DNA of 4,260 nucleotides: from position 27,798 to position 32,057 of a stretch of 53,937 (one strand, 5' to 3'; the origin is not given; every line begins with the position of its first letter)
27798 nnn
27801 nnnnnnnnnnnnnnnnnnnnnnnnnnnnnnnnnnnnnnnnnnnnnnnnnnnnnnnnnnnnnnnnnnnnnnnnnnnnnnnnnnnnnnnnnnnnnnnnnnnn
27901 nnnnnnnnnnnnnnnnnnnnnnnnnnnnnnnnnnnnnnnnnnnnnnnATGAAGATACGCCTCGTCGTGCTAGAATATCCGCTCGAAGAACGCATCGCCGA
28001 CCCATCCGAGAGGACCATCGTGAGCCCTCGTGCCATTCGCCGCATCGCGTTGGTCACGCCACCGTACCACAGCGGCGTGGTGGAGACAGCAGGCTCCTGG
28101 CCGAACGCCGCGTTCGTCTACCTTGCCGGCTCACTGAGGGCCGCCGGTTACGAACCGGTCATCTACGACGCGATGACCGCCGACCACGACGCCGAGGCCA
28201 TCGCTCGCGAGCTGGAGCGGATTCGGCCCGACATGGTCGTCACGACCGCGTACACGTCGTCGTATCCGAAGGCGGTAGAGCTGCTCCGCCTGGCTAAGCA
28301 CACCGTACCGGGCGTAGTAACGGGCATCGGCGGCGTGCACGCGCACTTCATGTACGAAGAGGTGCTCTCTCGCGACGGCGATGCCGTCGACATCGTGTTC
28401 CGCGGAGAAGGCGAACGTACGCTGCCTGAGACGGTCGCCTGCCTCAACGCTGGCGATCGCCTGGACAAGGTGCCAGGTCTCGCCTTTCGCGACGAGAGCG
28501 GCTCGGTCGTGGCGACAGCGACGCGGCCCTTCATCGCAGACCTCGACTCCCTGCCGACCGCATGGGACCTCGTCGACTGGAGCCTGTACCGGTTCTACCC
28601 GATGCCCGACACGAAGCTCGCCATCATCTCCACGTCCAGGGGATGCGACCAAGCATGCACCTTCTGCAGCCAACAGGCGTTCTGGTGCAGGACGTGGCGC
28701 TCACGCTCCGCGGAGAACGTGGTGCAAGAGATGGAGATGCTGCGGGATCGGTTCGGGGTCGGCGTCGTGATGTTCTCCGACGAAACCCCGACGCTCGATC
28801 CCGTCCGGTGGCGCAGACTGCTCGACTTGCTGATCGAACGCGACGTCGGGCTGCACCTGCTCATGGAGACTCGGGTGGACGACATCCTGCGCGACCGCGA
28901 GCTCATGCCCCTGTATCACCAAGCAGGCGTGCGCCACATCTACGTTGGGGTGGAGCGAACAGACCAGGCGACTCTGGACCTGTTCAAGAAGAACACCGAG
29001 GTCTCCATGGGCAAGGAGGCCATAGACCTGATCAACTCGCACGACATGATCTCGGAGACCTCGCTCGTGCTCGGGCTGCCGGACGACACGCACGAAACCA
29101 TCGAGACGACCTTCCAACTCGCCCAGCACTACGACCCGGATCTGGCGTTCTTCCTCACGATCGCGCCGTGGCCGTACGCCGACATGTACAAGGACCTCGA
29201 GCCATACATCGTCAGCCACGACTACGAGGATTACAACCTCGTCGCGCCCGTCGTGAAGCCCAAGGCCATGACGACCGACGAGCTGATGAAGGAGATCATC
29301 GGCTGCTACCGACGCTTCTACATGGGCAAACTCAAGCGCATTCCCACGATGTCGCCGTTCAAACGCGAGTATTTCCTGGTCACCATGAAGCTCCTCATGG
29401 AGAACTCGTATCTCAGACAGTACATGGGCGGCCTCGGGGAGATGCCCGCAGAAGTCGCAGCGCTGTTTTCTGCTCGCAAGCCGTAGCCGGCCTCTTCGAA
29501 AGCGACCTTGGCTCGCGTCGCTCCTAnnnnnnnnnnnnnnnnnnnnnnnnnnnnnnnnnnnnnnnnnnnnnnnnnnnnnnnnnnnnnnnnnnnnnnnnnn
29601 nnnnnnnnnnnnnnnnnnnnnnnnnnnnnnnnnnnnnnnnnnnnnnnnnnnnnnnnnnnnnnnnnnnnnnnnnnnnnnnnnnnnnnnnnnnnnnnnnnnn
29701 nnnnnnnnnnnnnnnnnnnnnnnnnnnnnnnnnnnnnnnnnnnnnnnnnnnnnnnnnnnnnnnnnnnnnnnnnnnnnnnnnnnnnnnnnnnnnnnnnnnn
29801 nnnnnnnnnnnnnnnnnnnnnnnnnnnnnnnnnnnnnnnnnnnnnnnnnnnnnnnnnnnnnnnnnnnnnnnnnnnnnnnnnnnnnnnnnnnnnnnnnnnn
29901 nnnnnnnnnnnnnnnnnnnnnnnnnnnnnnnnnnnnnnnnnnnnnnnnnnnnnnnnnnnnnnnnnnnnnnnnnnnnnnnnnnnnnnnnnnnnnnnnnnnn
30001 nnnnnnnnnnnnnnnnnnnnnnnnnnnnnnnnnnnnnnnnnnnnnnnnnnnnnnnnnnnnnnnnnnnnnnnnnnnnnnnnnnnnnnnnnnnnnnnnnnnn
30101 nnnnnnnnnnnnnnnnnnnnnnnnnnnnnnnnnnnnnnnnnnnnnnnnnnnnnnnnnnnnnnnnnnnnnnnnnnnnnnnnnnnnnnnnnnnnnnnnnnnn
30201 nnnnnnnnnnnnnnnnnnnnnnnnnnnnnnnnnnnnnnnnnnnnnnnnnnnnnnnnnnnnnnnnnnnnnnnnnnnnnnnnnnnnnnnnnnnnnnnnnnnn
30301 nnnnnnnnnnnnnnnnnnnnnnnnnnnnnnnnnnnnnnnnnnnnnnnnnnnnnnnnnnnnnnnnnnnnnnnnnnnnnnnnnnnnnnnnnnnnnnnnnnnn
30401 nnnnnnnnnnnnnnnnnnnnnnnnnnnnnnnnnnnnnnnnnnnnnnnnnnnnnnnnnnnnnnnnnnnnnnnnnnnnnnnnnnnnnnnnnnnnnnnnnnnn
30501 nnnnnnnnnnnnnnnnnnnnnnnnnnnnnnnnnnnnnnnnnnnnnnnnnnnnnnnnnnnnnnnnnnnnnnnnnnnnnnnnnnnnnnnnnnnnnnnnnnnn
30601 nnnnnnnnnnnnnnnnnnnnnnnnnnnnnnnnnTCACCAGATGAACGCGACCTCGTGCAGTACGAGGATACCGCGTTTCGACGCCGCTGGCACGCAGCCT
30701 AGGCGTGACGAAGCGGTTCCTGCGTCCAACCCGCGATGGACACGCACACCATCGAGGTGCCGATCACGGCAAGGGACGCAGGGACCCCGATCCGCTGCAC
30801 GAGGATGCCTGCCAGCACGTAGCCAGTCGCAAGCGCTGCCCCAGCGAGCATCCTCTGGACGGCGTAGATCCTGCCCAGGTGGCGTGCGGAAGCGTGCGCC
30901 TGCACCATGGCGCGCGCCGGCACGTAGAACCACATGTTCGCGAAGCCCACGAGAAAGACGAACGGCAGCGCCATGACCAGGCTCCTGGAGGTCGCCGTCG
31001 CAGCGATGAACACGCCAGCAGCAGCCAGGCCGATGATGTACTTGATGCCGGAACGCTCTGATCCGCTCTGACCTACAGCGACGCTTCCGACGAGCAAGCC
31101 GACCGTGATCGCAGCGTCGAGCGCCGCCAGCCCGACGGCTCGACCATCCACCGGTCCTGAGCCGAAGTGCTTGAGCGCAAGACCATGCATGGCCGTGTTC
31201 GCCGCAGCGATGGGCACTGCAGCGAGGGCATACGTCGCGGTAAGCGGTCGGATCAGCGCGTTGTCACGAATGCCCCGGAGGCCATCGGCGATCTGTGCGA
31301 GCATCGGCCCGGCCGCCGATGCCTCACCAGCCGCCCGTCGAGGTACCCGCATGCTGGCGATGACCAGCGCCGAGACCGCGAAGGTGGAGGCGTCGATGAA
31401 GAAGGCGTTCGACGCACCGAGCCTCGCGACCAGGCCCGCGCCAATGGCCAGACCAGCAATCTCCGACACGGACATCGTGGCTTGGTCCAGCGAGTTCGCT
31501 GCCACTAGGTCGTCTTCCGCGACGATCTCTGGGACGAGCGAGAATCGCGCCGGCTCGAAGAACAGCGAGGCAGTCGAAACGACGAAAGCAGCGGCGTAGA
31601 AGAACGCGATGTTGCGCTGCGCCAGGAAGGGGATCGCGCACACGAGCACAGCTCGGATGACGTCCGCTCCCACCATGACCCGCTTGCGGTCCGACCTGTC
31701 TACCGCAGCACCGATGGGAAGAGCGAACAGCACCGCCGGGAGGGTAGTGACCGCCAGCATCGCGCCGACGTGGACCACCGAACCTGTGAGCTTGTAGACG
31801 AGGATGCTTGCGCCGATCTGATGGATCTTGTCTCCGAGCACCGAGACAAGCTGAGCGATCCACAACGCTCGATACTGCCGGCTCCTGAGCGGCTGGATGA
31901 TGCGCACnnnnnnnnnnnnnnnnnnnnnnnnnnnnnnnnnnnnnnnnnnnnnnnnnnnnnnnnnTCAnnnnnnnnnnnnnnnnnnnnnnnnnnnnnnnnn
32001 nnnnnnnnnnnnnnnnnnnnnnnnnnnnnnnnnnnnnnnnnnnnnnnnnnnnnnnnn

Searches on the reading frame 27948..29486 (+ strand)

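Call 76: search_protein_families(library=pfam, proteins=[window:27948-29486:+], max_evalue=0.00001)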
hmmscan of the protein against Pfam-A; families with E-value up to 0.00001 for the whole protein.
window:27948-29486:+ (512 aa): 2 families
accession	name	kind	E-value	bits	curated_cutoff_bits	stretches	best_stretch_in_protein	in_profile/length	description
PF02310.24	B12-binding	-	5.7e-24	84.7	32.1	1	44-161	5-119/121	B12 binding domain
PF04055.27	Radical_SAM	-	7.1e-22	78.8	29.5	1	227-391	1-165/166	Radical SAM superfamily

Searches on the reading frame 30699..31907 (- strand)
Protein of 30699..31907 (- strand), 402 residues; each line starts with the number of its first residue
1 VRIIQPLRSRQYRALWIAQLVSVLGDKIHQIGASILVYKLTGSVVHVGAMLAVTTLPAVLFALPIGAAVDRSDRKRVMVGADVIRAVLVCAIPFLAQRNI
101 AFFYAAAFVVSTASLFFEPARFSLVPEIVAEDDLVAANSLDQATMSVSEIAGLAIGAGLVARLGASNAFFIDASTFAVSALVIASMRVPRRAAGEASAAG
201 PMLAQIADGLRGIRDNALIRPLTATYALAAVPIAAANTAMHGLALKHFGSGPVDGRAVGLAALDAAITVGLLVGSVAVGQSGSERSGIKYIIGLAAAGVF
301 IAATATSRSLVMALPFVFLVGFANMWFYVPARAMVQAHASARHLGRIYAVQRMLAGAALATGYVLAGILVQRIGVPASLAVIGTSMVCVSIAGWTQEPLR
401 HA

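Call 76: search_protein_families(library=pfam, proteins=[window:30699-31907:-], max_evalue=0.00001)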
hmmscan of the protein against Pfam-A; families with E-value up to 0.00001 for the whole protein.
window:30699-31907:- (402 aa): 2 families
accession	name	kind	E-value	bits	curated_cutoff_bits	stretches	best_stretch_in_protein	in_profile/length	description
PF07690.21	MFS_1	-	7.6e-24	84.7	33.4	1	15-278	1-253/347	Major Facilitator Superfamily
PF05977.19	MFS_3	-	6.3e-23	81.4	27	1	5-393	5-390/524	Transmembrane secretion effector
